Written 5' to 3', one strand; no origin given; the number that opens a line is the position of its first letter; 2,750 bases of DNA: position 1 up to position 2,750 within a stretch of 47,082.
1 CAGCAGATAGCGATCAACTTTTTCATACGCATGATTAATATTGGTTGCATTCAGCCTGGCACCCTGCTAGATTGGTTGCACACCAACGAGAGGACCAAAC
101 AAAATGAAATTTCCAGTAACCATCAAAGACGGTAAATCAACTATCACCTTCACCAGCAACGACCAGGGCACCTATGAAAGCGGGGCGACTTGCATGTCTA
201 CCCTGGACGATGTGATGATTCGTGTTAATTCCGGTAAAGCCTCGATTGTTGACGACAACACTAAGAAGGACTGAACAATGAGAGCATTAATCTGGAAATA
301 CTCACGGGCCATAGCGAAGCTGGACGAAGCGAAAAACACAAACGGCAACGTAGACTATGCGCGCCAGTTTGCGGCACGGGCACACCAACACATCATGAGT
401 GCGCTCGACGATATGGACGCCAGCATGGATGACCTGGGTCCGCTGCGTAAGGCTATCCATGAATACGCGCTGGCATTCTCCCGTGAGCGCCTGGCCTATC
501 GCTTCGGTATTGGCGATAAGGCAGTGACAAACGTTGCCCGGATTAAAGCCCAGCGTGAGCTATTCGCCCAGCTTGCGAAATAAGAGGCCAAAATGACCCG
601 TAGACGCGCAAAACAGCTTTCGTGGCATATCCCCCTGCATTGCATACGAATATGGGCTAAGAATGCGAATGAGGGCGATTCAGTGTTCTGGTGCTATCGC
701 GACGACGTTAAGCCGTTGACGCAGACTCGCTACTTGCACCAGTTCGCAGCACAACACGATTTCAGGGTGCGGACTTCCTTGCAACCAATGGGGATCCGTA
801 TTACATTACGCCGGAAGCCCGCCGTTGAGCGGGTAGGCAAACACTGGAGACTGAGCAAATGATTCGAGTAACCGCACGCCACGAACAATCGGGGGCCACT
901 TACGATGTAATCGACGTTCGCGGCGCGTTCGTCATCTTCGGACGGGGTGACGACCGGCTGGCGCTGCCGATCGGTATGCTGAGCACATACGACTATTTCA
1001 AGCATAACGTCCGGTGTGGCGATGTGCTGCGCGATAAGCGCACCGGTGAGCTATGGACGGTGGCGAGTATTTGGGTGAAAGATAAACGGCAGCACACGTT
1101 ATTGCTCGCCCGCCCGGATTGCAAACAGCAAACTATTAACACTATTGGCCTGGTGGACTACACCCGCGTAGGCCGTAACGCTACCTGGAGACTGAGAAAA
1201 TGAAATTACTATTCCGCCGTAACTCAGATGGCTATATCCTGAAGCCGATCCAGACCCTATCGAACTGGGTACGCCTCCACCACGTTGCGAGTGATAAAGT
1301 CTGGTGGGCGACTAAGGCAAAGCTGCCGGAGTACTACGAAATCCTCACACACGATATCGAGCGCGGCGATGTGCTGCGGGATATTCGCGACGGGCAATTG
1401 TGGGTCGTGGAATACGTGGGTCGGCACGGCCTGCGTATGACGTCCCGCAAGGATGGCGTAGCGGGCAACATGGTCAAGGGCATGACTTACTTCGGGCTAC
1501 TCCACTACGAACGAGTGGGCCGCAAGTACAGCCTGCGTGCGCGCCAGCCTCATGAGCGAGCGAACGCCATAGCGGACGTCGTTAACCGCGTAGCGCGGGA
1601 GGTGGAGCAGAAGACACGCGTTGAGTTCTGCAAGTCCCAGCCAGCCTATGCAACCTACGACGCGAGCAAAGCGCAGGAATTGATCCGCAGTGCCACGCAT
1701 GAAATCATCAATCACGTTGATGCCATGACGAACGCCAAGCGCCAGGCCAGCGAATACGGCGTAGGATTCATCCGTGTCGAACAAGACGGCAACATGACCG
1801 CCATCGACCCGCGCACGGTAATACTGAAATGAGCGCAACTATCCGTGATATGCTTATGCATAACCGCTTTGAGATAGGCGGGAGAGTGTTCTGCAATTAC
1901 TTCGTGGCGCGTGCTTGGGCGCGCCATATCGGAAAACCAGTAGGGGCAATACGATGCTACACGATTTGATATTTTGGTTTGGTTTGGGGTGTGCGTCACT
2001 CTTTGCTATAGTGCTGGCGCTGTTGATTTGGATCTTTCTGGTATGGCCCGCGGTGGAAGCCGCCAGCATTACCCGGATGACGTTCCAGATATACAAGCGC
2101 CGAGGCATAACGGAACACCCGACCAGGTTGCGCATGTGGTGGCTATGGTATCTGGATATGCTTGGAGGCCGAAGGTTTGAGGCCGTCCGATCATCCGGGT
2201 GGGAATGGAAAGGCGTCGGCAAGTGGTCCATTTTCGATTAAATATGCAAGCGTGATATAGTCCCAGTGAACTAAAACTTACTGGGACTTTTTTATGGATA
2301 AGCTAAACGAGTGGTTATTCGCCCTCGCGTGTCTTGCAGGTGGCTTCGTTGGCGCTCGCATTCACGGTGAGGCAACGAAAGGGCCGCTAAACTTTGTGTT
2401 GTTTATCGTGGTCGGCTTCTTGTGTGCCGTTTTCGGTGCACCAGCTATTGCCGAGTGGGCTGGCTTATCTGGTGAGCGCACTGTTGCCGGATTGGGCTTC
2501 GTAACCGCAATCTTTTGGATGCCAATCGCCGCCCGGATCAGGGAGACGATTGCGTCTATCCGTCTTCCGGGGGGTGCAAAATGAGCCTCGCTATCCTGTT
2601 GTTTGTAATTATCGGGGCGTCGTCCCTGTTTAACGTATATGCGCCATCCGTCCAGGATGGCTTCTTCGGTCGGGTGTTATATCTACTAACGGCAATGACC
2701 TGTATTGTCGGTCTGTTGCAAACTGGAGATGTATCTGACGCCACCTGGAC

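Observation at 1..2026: Exact 2,026-bp direct repeat at both ends defines a 45,056-bp genome unit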

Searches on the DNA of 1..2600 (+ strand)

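Call 3: search_dna_similar(query=window:1-2600:+, collection=phages, mode=near, max_rows=30)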
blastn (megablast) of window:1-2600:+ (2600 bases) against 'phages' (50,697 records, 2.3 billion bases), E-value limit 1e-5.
Records with a match: 153; places in all: 162; records where one place covers at least 80% of the query: 6.
Best place of each record, by identity: 95-99% 2; 90-95% 21; 80-90% 128; 60-80% 2.
By first word of the organism name: Escherichia 140; Shigella 5; Dhillonvirus 4; Sodalis 2; Salmonella 1; Acinetobacter 1.
By host as written in the record: Escherichia coli 76; Escherichia coli K-12 MG1655 12; Escherichia coli K-12 10; - 9; Escherichia sp. 6; Escherichia coli O157:H7 4; Escherichia coli O18 4; Escherichia coli K-12 MG1655 del pstSCAB-phoU::kan 3; and 20 more.
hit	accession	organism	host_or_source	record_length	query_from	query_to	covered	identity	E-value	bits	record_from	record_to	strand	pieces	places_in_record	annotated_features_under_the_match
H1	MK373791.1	Escherichia phage vB_EcoS_WFI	Escherichia coli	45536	1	2600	100%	95.0%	0e+0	4082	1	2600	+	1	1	hypothetical protein (x8) | terminator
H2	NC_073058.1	Escherichia phage vB_EcoS_WFI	Escherichia coli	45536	1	2600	100%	95.0%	0e+0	4082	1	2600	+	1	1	hypothetical protein (x8) | terminator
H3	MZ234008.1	Escherichia phage vB_EcoS-22664B1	Escherichia coli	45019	1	2600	90%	93.5%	0e+0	3485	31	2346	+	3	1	hypothetical protein (x9)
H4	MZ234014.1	Escherichia phage vB_EcoS-101114B2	Escherichia coli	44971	1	2600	90%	93.5%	0e+0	3485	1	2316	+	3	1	hypothetical protein (x9)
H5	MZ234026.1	Escherichia phage vB_EcoS-CHD2B1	Escherichia coli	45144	278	2600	89%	92.9%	0e+0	3376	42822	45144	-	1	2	hypothetical protein (x8)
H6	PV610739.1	Escherichia phage SP1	Escherichia coli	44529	1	2600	83%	91.4%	0e+0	2943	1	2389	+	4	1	hypothetical protein (x7)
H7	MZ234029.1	Escherichia phage vB_EcoS-CHD5UKE2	Escherichia coli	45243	1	2584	73%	88.9%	0e+0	2335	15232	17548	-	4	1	hypothetical protein (x9)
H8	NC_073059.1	Escherichia phage vB_EcoS-CHD5UKE2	Escherichia coli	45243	1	2584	73%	88.9%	0e+0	2335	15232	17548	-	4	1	hypothetical protein (x9)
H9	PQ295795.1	Escherichia phage vB_Eco_Lzu_P1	Escherichia sp.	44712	273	2584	77%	83.5%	0e+0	1825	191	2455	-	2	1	hypothetical protein (x5) | putative holin-like class II protein | DNA polymerase I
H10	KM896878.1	Escherichia phage YD-2008.s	Escherichia coli ATCC 11303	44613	263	2584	77%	82.5%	0e+0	1726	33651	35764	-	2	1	hypothetical protein (x6) | putative holin-like class II protein | putative holin-like class I protein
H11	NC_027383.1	Escherichia phage YD-2008.s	Escherichia coli ATCC 11303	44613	263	2584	77%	82.5%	0e+0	1726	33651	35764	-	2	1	hypothetical protein (x6) | holin (x2)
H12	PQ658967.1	Escherichia phage vB_EcoS-UDS3lw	Escherichia coli O157:H7 RM9995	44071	267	2584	74%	85.3%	0e+0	1991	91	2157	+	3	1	HNH endonuclease | hypothetical protein (x5) | holin-like class II protein | holin-like class I protein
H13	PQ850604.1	Escherichia phage Haito_Bas83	Escherichia coli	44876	1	2600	69%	92.7%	0e+0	2582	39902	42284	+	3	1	hypothetical protein (x9) | holin (x2)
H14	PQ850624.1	Escherichia phage RuthEpting_Bas85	Escherichia coli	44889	1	2600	69%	92.6%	0e+0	2566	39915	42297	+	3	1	hypothetical protein (x9) | holin (x2)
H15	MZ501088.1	Escherichia phage KarlBarth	Escherichia coli K-12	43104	263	2584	75%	84.6%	0e+0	1919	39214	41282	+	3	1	hypothetical protein (x6) | holin (x2)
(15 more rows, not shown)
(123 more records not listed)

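Call 31: search_dna_similar(query=window:1-103:+, collection=phages, mode=distant, max_rows=60, max_evalue=0.001)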
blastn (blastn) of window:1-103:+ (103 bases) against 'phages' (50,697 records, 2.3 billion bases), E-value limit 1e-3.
Records with a match: 156; places in all: 157; records where one place covers at least 80% of the query: 153.
Best place of each record, by identity: >=99% 10; 95-99% 5; 90-95% 62; 80-90% 79.
By first word of the organism name: Escherichia 141; Shigella 5; Dhillonvirus 5; Sodalis 2; Campylobacter 1; Salmonella 1; Acinetobacter 1.
By host as written in the record: Escherichia coli 77; Escherichia coli K-12 MG1655 12; Escherichia coli K-12 10; - 10; Escherichia sp. 6; Escherichia coli O157:H7 4; Escherichia coli O18 4; Escherichia coli MG1655 3; and 21 more.
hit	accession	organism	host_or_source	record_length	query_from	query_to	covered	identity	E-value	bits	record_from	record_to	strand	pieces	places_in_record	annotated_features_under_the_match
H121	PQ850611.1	Escherichia phage JohannBuxtorf_Bas84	Escherichia coli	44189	1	103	100%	100.0%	8e-46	187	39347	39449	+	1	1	hypothetical protein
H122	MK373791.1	Escherichia phage vB_EcoS_WFI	Escherichia coli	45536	1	103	100%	100.0%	8e-46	187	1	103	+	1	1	none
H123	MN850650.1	Escherichia phage jat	Escherichia coli K-12 MG1655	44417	1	103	100%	100.0%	8e-46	187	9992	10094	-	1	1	none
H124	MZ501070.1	Escherichia phage GeorgBuechner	Escherichia coli K-12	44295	1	103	100%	100.0%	8e-46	187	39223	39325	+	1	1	none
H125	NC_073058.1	Escherichia phage vB_EcoS_WFI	Escherichia coli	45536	1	103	100%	100.0%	8e-46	187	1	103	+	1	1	none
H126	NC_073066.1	Escherichia phage GeorgBuechner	Escherichia coli K-12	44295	1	103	100%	100.0%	8e-46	187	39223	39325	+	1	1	none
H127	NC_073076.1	Escherichia phage jat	Escherichia coli K-12 MG1655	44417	1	103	100%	100.0%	8e-46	187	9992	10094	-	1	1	none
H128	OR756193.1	Escherichia phage vB_EcoS-EE09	Escherichia coli DSM 613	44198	1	103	100%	100.0%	8e-46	187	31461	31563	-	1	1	hypothetical protein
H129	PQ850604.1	Escherichia phage Haito_Bas83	Escherichia coli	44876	1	103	100%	99.0%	4e-44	182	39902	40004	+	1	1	hypothetical protein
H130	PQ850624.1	Escherichia phage RuthEpting_Bas85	Escherichia coli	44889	1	103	100%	99.0%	4e-44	182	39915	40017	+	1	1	hypothetical protein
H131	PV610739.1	Escherichia phage SP1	Escherichia coli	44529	1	103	100%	97.1%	2e-41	173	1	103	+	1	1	none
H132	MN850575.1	Escherichia phage rolling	Escherichia coli K-12 MG1655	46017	1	102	99%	96.1%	8e-40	167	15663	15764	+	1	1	hypothetical protein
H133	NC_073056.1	Escherichia phage rolling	Escherichia coli K-12 MG1655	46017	1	102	99%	96.1%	8e-40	167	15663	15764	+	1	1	hypothetical protein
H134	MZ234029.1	Escherichia phage vB_EcoS-CHD5UKE2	Escherichia coli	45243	1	102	99%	94.1%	4e-37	158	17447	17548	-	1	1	hypothetical protein (x2)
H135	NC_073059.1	Escherichia phage vB_EcoS-CHD5UKE2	Escherichia coli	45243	1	102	99%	94.1%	4e-37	158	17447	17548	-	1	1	hypothetical protein (x2)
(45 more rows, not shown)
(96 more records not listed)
